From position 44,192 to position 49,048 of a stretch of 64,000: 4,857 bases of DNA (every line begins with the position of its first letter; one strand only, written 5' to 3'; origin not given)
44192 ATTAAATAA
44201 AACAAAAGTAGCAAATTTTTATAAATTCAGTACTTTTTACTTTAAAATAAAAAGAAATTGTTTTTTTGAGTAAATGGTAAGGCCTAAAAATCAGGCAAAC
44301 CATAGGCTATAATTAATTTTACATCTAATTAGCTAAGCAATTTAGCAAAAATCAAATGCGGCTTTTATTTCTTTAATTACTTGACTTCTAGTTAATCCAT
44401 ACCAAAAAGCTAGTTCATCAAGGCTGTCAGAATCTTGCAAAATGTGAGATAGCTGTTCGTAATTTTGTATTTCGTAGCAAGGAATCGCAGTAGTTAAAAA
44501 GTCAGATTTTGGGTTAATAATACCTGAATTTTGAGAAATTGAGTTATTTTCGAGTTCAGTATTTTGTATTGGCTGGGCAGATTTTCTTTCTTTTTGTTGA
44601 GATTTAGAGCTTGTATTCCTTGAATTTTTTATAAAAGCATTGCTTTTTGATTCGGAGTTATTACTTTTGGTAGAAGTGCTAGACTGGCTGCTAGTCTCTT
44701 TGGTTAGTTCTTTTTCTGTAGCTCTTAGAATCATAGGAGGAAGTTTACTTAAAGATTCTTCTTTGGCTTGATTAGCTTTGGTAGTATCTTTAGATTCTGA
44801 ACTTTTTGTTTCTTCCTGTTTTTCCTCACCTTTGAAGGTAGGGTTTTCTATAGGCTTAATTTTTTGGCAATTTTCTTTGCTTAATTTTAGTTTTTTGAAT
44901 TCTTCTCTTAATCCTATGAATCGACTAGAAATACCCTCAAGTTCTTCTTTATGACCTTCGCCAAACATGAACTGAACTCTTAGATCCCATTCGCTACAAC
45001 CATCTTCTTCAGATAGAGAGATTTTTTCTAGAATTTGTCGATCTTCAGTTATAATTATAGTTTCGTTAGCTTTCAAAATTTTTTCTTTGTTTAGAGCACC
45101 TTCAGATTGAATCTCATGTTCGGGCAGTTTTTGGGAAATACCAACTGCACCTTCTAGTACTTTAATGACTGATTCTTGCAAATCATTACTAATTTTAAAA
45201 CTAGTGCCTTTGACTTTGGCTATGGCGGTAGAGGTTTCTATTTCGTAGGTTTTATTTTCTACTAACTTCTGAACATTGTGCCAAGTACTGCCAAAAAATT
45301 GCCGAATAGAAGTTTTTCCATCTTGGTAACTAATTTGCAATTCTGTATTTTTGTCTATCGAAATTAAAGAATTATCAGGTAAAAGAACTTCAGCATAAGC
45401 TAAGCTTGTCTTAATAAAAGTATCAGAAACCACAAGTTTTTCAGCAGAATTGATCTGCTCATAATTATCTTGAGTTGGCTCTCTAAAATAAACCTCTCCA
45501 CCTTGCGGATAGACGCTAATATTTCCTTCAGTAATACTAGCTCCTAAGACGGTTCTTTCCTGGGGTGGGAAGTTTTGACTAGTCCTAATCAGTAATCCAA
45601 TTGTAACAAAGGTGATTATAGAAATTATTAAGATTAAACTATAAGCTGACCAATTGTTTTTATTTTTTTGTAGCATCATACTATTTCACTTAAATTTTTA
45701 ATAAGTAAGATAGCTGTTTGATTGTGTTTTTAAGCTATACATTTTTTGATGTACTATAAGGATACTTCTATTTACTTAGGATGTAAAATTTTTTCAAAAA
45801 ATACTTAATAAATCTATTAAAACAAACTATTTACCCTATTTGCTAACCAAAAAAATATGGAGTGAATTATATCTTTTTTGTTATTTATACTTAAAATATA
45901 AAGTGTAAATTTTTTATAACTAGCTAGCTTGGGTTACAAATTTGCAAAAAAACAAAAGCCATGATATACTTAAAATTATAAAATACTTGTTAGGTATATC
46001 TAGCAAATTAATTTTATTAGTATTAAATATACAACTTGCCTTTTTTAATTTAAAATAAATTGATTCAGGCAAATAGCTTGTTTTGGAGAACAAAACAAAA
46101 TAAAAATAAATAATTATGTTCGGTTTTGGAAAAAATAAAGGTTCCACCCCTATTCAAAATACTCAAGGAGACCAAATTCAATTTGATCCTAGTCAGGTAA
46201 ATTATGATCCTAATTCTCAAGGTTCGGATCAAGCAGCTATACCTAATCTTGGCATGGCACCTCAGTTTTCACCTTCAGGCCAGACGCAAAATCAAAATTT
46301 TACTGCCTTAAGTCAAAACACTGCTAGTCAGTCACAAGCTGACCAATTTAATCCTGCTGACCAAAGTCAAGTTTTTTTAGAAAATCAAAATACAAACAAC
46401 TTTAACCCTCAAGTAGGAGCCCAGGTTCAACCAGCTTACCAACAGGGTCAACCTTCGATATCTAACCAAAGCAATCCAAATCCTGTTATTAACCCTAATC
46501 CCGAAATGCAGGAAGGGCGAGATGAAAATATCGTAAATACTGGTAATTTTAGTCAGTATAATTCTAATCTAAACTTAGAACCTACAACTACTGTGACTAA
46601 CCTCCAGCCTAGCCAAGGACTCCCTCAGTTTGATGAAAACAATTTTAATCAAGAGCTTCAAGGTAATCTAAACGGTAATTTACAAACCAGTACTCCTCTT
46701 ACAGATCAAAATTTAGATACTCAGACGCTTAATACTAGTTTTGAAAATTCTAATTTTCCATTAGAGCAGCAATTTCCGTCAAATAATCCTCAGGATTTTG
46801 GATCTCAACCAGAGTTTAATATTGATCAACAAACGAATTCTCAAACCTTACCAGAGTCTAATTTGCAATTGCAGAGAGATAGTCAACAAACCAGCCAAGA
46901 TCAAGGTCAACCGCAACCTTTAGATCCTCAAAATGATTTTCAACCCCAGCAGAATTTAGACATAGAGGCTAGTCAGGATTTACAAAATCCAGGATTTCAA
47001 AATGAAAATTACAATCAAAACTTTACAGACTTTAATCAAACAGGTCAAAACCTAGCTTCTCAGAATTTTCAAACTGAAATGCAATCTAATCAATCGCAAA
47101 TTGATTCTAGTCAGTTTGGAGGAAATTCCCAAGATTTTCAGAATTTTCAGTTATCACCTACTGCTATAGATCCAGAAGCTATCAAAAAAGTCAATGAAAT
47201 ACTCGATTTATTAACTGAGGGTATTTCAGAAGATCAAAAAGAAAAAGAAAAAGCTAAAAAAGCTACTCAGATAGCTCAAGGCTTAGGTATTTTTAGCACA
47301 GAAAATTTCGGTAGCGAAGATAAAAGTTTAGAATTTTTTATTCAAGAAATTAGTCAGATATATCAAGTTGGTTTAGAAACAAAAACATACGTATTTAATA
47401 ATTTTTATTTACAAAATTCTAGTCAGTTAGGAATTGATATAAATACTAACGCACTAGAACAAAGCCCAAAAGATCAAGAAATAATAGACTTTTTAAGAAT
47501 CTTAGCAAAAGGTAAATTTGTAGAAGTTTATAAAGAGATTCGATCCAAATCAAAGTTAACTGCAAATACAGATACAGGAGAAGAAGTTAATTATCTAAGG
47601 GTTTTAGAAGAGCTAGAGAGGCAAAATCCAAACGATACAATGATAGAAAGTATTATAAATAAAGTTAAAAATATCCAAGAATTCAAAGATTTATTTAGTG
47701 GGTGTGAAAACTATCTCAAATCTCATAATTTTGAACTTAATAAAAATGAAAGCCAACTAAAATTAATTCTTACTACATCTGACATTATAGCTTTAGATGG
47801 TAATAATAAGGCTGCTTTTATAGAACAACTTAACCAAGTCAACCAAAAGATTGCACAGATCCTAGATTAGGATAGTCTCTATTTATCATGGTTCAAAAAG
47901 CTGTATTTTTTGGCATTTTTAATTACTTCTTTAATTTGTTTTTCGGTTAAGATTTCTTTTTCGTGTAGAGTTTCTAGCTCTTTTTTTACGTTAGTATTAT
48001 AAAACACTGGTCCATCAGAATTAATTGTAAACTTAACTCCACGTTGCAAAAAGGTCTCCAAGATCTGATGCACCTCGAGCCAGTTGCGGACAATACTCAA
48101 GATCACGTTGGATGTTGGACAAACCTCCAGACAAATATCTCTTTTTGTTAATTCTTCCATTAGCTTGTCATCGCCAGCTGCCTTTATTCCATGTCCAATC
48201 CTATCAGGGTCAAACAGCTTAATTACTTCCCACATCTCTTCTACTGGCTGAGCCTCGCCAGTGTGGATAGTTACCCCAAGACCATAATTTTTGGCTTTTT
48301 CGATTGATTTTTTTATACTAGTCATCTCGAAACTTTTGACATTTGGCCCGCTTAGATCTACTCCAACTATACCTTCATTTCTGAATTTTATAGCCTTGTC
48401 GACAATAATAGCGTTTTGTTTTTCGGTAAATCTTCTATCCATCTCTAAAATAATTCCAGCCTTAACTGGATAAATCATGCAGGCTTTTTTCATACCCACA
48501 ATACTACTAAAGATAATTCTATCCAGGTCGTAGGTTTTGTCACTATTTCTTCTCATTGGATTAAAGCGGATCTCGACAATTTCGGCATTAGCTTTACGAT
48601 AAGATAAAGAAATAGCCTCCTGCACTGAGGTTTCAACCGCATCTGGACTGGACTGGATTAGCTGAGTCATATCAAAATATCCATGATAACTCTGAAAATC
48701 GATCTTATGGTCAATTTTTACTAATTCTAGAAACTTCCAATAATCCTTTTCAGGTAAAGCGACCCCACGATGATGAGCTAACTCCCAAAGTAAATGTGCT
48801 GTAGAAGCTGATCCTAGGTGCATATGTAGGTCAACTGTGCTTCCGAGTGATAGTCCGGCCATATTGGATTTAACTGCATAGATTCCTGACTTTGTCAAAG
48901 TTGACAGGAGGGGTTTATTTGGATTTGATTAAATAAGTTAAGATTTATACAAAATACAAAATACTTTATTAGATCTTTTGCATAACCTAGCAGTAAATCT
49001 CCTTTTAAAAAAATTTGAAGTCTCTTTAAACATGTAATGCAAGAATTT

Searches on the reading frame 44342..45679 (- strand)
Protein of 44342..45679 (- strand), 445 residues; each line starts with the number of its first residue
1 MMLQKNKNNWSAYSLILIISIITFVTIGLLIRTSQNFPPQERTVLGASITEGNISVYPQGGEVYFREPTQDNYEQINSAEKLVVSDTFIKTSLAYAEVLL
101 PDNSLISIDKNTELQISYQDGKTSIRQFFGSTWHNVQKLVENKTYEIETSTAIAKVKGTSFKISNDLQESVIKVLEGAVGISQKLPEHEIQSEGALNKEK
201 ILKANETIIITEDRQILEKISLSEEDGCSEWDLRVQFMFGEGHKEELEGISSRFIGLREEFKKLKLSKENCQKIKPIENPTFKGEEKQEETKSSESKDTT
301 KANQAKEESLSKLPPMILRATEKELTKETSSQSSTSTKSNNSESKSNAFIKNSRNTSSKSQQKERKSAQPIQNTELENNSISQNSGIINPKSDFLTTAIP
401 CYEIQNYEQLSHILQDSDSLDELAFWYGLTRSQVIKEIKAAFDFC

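Call 6: search_protein_families(library=pfam, proteins=[window:44342-45679:-], max_evalue=0.01)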
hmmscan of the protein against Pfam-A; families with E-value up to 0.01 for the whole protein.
window:44342-45679:- (445 aa): 1 family
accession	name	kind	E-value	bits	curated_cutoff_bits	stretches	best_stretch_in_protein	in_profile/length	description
PF04773.18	FecR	-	5.6e-13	49.6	24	1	94-179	9-96/97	FecR protein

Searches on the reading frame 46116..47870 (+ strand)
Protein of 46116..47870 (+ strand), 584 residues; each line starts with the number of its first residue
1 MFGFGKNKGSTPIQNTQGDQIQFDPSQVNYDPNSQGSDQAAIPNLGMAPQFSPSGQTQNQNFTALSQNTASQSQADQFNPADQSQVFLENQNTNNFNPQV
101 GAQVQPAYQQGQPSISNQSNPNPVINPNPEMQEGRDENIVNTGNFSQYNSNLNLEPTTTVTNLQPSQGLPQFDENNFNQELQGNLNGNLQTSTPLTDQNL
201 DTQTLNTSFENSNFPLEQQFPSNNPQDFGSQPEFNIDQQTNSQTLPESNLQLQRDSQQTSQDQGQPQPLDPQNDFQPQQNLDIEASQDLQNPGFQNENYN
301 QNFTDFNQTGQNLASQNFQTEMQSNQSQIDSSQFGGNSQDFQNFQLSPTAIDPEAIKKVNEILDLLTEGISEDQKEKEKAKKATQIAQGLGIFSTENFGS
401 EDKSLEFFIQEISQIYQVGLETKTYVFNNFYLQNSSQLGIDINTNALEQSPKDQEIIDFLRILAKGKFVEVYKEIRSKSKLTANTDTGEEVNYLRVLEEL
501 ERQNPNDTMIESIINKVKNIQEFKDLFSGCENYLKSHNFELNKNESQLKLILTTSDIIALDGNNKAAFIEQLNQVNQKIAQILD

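Call 6: search_protein_families(library=pfam, proteins=[window:46116-47870:+], max_evalue=0.01)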
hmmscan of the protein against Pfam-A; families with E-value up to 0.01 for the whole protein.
window:46116-47870:+ (584 aa): 0 families

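Call 22: search_protein_families(library=ncbifam, proteins=[window:46116-47870:+], max_evalue=1)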
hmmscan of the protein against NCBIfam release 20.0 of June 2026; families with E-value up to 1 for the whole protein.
window:46116-47870:+ (584 aa): 0 families

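Call 23: search_protein_families(library=phrogs, proteins=[window:46116-47870:+], max_evalue=1)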
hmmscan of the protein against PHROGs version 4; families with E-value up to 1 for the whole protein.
window:46116-47870:+ (584 aa): 2 families
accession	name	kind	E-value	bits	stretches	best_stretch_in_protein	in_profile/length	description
phrog_16435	-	unknown function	0.19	12.9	0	350-391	56-97/107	-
phrog_1083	-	unknown function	0.61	11.5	1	358-415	10-68/109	-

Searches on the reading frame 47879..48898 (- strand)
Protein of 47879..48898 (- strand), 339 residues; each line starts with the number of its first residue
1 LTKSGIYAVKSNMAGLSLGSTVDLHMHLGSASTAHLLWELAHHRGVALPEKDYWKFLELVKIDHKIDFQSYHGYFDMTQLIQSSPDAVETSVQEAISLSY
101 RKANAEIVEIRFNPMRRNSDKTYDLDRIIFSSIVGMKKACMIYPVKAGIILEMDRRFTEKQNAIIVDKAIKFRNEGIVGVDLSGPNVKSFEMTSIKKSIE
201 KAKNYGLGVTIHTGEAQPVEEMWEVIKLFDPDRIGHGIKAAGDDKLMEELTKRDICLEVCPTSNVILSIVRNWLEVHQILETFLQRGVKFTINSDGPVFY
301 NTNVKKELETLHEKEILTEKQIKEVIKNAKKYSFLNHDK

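Call 6: search_protein_families(library=pfam, proteins=[window:47879-48898:-], max_evalue=0.01)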
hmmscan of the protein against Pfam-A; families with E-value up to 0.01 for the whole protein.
window:47879-48898:- (339 aa): 3 families
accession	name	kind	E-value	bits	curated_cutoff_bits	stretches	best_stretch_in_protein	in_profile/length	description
PF00962.28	A_deaminase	-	7e-55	186.8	27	1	22-338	3-318/330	Adenosine deaminase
PF01979.26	Amidohydro_1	-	0.0011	18.7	25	1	164-218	102-160/345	Amidohydrolase family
PF04055.27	Radical_SAM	-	0.0057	17.3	29.5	0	155-252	23-121/166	Radical SAM superfamily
